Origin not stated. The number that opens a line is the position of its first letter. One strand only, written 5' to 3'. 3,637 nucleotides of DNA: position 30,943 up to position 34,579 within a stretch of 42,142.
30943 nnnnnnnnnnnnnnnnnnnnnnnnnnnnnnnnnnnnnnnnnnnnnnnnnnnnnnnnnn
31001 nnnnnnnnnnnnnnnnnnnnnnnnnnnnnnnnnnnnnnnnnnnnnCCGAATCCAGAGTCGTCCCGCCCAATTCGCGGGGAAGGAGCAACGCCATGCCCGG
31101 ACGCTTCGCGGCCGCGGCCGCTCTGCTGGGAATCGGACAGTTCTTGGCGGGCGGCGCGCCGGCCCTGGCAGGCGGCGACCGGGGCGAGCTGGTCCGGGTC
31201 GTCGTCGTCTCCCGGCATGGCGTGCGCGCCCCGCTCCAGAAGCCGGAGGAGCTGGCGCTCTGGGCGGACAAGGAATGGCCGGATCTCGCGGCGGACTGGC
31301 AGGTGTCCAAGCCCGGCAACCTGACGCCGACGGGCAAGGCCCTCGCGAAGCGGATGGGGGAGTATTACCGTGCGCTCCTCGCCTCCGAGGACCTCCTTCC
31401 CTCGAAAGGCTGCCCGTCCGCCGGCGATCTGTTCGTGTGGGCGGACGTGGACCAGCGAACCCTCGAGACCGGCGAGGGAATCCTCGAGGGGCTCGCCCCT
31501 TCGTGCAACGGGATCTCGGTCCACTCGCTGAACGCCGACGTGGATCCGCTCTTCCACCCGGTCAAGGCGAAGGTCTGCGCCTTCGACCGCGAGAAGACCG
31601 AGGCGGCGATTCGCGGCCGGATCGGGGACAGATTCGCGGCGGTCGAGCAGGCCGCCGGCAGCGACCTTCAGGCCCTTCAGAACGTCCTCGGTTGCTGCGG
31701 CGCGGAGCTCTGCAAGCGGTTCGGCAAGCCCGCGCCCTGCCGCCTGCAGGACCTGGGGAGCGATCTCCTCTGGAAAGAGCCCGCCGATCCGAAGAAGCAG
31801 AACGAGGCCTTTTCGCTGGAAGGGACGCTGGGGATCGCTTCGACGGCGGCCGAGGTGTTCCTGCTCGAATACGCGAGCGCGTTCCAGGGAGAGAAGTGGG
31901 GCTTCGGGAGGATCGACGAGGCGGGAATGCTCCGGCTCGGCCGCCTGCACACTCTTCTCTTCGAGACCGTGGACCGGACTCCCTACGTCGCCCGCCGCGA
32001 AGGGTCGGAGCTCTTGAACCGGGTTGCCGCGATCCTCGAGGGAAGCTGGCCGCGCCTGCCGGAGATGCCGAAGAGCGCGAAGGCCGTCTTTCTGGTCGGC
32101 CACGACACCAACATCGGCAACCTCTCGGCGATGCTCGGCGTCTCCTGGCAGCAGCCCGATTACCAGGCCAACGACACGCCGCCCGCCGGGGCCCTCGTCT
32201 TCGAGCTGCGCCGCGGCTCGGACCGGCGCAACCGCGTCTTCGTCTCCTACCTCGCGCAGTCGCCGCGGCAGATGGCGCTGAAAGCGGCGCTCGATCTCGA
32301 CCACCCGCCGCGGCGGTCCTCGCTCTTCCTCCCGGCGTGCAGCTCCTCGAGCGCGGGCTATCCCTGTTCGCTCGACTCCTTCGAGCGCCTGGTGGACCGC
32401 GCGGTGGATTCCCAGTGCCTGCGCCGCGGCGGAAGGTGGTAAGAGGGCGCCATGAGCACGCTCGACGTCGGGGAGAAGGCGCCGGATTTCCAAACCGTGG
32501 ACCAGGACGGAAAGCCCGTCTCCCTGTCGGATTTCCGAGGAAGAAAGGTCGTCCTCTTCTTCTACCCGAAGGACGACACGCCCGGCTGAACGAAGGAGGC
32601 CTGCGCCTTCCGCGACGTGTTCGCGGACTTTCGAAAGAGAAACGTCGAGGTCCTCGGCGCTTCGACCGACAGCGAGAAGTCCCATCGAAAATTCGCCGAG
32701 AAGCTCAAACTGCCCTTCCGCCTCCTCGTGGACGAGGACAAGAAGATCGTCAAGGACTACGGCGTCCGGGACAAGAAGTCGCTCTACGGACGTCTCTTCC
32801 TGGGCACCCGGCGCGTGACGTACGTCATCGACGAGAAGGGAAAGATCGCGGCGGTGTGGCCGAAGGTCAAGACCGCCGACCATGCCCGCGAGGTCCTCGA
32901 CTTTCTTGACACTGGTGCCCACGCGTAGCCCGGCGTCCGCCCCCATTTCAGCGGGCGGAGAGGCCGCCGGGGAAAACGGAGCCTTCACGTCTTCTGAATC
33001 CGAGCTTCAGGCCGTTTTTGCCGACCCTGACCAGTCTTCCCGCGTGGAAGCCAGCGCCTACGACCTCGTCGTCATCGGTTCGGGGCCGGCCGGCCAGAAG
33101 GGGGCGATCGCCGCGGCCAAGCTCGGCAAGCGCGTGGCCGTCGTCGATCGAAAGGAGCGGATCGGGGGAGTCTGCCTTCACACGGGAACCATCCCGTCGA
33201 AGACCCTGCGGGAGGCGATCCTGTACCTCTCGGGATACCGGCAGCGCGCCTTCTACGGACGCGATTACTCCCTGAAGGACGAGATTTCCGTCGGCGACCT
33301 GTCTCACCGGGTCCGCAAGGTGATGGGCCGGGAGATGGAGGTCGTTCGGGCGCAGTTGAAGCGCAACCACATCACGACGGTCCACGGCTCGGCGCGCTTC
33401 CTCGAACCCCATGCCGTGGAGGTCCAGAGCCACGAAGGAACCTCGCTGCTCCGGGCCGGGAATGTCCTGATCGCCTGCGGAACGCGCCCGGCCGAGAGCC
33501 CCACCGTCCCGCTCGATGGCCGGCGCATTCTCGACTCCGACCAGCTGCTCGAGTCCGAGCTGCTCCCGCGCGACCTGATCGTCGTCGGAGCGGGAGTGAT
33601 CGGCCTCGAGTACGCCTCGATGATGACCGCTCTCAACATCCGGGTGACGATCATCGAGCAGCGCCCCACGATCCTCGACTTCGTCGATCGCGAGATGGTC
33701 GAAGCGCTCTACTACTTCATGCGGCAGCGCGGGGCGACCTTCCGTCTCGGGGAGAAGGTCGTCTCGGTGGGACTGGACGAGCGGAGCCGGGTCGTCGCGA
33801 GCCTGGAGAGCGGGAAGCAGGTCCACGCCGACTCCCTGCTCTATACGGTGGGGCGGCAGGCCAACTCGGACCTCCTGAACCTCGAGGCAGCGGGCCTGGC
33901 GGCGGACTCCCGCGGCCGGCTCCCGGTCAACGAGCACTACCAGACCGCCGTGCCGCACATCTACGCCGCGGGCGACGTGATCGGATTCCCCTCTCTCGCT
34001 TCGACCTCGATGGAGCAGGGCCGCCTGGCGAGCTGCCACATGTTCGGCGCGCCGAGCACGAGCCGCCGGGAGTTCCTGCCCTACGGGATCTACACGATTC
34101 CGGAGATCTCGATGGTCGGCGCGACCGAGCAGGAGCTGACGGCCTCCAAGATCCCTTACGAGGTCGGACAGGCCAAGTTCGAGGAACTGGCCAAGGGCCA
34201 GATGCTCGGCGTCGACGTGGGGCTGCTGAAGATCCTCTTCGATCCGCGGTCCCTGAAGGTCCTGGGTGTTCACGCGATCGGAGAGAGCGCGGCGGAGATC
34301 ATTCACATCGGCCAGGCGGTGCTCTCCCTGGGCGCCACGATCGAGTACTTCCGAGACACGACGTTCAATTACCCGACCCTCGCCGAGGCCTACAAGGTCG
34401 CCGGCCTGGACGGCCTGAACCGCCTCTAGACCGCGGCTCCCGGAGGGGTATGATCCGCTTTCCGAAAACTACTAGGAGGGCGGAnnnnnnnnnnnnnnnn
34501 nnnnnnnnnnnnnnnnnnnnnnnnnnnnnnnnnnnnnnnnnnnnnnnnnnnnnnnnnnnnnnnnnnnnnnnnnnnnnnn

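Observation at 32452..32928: In-frame TGA at the peroxidatic-cysteine position of a Bcp/PrxQ peroxiredoxin: candidate selenoprotein with SECIS-like hairpins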

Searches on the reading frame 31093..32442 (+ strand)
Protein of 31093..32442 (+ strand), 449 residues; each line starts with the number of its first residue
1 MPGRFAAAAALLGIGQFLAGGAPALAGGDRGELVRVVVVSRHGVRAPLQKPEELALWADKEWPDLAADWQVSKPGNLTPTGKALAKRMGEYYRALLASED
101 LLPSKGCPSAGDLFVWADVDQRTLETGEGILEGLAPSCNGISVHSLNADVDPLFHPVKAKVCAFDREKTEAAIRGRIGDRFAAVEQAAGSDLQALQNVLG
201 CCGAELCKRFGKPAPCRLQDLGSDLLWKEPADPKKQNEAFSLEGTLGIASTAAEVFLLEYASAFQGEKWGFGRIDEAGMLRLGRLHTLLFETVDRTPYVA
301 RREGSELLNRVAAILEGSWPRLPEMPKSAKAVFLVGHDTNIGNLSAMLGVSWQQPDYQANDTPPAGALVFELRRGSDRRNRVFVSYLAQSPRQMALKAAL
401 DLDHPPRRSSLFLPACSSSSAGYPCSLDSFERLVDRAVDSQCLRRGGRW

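Call 12: find_encoding_contigs(protein=window:31093-32442:+, flank=10000, max_places=6)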
Protein window:31093-32442:+ (449 aa): no gene with exactly this product is on record in the collection.

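Call 15: search_protein_families(library=pfam, proteins=[window:31093-32442:+])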
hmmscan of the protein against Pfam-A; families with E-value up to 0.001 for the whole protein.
window:31093-32442:+ (449 aa): 1 family
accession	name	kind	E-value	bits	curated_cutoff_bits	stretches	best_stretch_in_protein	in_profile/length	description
PF00328.27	His_Phos_2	-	2e-26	93.7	23.6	1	32-380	1-346/354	Histidine phosphatase superfamily (branch 2)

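Call 53: search_protein_families(library=ncbifam, proteins=[window:31093-32442:+], max_evalue=0.00001)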
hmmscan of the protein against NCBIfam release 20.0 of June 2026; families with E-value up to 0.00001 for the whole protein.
window:31093-32442:+ (449 aa): 2 families
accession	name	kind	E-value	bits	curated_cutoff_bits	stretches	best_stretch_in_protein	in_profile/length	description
NF007552.0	PRK10172.1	equivalog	7.6e-88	294.9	585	1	29-442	30-434/436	AppA family phytase/histidine-type acid phosphatase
NF007553.0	PRK10173.1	equivalog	5.6e-46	157.1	425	1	12-438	10-412/413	bifunctional glucose-1-phosphatase/inositol phosphatase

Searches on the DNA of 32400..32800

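Call 7: search_rna_families(source=window, start=32400, end=32800, threshold=evalue, max_evalue=10, show_alignments=3)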
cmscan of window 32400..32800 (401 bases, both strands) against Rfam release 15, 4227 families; matches with E-value up to 10: 4.
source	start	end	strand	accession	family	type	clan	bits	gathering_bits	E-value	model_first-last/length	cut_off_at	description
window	32548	32608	+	RF01680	P5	Gene; sRNA;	-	18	60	0.91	1-71/71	no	Pseudomonas sRNA P5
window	32503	32560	-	RF01068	Guanidine-II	Cis-reg; riboswitch;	-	11.9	32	6.4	1-48/48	no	Guanidine-II riboswitch aptamer (mini-ykkC)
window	32537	32573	+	RF01880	Xist_exon1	Gene; lncRNA;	-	10.8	50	1.9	49-85/85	no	X-chromosome inactivation gene exon 1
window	32602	32632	-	RF00030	RNase_MRP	Gene; ribozyme;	CL00002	6.6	50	9.5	70-101/266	no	RNase MRP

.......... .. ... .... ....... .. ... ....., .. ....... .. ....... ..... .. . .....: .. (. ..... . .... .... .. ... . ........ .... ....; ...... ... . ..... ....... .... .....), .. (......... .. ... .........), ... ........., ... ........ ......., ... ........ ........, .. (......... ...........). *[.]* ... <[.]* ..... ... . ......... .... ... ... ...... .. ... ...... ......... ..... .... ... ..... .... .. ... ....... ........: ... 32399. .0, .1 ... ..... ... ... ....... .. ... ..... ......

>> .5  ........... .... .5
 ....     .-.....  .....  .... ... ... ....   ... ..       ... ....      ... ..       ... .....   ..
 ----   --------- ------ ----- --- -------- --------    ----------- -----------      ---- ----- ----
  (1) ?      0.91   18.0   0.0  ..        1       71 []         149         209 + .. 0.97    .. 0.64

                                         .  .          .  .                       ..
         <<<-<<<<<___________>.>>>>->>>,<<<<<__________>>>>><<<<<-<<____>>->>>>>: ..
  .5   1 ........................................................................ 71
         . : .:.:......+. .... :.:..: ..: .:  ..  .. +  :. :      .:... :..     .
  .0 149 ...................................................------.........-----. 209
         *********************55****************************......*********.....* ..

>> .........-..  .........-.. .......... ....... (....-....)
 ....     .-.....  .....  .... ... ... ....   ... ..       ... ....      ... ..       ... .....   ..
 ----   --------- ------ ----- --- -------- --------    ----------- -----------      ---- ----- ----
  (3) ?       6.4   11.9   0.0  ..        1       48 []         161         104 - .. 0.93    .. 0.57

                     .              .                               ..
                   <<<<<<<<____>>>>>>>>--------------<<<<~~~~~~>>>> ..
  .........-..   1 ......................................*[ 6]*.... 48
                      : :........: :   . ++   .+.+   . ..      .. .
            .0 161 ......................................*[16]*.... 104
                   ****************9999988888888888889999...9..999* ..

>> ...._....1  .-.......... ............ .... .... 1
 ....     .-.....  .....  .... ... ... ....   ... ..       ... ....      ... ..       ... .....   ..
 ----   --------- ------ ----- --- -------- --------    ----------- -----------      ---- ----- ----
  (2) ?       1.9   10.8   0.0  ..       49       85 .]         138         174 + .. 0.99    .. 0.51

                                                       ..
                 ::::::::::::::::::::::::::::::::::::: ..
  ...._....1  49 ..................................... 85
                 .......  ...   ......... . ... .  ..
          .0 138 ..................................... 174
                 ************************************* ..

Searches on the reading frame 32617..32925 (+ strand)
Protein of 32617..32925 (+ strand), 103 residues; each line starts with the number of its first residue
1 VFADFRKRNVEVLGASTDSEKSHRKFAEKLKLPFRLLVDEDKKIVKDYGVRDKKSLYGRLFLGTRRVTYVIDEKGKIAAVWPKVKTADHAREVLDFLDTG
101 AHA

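Call 27: find_homologous_proteins(query=window:32617-32925:+, max_evalue=1e-20)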
Query seq(103 aa) (103 aa): 513 proteins with E <= 1e-20 among 606 candidates; the best 120 are listed.
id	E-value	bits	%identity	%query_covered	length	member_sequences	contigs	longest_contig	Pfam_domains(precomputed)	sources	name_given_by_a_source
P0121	3.0e-53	196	93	97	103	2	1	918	PF08534.17,PF00578.28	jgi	-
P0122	4.8e-49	182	87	96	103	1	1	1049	PF08534.17,PF00578.28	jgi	jgi:peroxiredoxin Q/BCP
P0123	6.1e-49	182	85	97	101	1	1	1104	PF08534.17,PF00578.28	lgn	-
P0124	2.7e-48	180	84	99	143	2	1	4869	PF08534.17,PF00578.28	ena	-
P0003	2.2e-47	177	84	95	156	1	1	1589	PF08534.17,PF00578.28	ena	-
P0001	2.4e-47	177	85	97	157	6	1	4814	PF08534.17,PF00578.28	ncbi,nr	ncbi:MAG TPA: thioredoxin-dependent thiol peroxidase [Thermoanaerobaculia bacterium]|nr:thioredoxin-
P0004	5.7e-47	176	81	99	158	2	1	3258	PF08534.17,PF00578.28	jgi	jgi:peroxiredoxin Q/BCP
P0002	4.6e-46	173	79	99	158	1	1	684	PF08534.17,PF00578.28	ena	-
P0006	1.4e-45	171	80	94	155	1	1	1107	PF08534.17,PF00578.28,PF13911.13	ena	-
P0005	1.6e-44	168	79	96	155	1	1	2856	PF08534.17,PF00578.28,PF13911.13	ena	-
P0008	6.9e-41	156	71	98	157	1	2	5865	PF08534.17,PF00578.28,PF13911.13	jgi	jgi:thioredoxin-dependent peroxiredoxin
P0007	1.7e-40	155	72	99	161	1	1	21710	PF08534.17,PF00578.28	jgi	jgi:peroxiredoxin Q/BCP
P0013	1.2e-39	152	71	94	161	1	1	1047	PF08534.17,PF00578.28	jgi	jgi:peroxiredoxin Q/BCP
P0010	1.6e-39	152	71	99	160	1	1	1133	PF08534.17,PF00578.28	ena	-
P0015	4.4e-39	150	71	94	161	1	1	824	PF08534.17,PF00578.28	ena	-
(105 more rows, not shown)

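Call 29: find_encoding_contigs(protein=P0121, flank=5000, max_places=4)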
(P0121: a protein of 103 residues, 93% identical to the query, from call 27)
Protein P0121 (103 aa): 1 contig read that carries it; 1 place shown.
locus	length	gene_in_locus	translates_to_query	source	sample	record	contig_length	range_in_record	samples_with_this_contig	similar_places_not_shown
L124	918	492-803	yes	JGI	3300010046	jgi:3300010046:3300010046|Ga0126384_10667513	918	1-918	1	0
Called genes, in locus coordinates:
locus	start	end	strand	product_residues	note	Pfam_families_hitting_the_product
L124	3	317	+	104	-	?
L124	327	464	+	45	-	PF08534:Redoxin, PF00578:AhpC-TSA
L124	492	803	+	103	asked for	PF00578:AhpC-TSA, PF08534:Redoxin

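Call 30: find_encoding_contigs(protein=P0122, flank=5000, max_places=4)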
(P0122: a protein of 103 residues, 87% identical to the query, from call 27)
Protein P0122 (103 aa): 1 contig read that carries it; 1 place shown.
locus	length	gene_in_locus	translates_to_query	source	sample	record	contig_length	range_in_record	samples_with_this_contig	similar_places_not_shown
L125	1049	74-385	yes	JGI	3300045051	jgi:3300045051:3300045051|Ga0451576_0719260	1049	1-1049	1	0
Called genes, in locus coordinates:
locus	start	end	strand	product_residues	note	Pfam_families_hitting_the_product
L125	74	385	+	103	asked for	PF00578:AhpC-TSA, PF08534:Redoxin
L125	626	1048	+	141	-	?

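Call 31: find_encoding_contigs(protein=P0123, flank=5000, max_places=4)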
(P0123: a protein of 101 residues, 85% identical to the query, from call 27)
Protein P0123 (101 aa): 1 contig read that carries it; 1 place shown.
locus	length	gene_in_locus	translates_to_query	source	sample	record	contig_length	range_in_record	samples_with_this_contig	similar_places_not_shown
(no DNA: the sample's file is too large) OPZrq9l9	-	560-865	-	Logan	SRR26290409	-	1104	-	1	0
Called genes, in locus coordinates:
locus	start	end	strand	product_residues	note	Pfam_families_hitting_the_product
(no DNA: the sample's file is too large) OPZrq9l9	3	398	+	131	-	?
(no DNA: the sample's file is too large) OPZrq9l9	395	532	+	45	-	PF08534:Redoxin, PF00578:AhpC-TSA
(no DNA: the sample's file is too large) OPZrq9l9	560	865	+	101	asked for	PF00578:AhpC-TSA, PF08534:Redoxin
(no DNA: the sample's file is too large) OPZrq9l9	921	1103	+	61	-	?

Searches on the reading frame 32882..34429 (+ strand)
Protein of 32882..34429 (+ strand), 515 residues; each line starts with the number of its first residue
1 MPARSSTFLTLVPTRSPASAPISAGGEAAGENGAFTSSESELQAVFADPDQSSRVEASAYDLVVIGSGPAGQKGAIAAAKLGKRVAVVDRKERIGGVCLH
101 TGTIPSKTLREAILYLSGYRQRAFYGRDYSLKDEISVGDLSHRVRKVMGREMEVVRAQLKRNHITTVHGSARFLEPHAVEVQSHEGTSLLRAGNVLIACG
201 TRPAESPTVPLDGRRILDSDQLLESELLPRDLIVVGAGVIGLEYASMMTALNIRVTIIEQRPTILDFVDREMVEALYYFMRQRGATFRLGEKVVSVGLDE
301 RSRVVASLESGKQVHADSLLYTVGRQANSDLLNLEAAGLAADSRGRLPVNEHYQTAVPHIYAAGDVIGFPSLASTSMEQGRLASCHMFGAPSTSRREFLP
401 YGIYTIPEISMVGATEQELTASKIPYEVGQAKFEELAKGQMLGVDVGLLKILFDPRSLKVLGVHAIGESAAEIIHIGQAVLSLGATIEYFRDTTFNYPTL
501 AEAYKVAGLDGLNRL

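Call 15: search_protein_families(library=pfam, proteins=[window:32882-34429:+])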
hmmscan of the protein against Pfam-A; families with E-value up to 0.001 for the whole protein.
window:32882-34429:+ (515 aa): 16 families
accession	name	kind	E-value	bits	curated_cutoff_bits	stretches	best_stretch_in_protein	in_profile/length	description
PF07992.20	Pyr_redox_2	-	5e-57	194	26.1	1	60-380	1-291/291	Pyridine nucleotide-disulphide oxidoreductase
PF02852.28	Pyr_redox_dim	-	8.4e-27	94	25.3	1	400-505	2-107/110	Pyridine nucleotide-disulphide oxidoreductase, dimerisation domain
PF00070.33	Pyr_redox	-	4.9e-20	72.3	22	1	232-304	2-74/82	Pyridine nucleotide-disulphide oxidoreductase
PF03486.20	HI0933_like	-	4.3e-10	39.9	50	1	61-102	2-43/244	HI0933-like protein Rossmann domain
PF12831.13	FAD_oxidored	-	1.7e-09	38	27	1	61-105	1-45/416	FAD dependent oxidoreductase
PF13450.12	NAD_binding_8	-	2.6e-09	37.6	21.9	1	64-99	1-36/68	NAD(P)-binding Rossmann-like domain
PF01266.30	DAO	-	1.8e-08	34.7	27.9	0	61-97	1-38/353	FAD dependent oxidoreductase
PF01262.27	AlaDh_PNT_C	-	3.3e-08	33.7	23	1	230-275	29-74/214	Alanine dehydrogenase/PNT, C-terminal domain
PF00890.30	FAD_binding_2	-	1.7e-07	31.2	20.4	1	61-98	1-37/414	FAD binding domain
PF13738.12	Pyr_redox_3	-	6.9e-07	29.2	30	0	189-364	122-305/305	Pyridine nucleotide-disulphide oxidoreductase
PF01946.23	Thi4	-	2.6e-06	27.3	26.2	0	58-103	16-62/235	Thi4 family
PF01134.28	GIDA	-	8.5e-06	25.5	22.1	0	61-96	1-37/391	Glucose inhibited division protein A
PF13478.12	XdhC_C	-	1.5e-05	26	29.7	0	232-265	1-34/125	XdhC Rossmann domain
PF02737.24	3HCDH_N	-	9.8e-05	22.8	22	0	233-277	3-47/180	3-hydroxyacyl-CoA dehydrogenase, NAD binding domain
PF02826.25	2-Hacid_dh_C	-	0.00011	22.1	25.1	0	221-263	28-70/178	D-isomer specific 2-hydroxyacid dehydrogenase, NAD binding domain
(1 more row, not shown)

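Call 53: search_protein_families(library=ncbifam, proteins=[window:33049-34429:+], max_evalue=0.00001)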
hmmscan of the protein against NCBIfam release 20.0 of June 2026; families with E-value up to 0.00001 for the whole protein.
window:33049-34429:+ (460 aa): 0 families
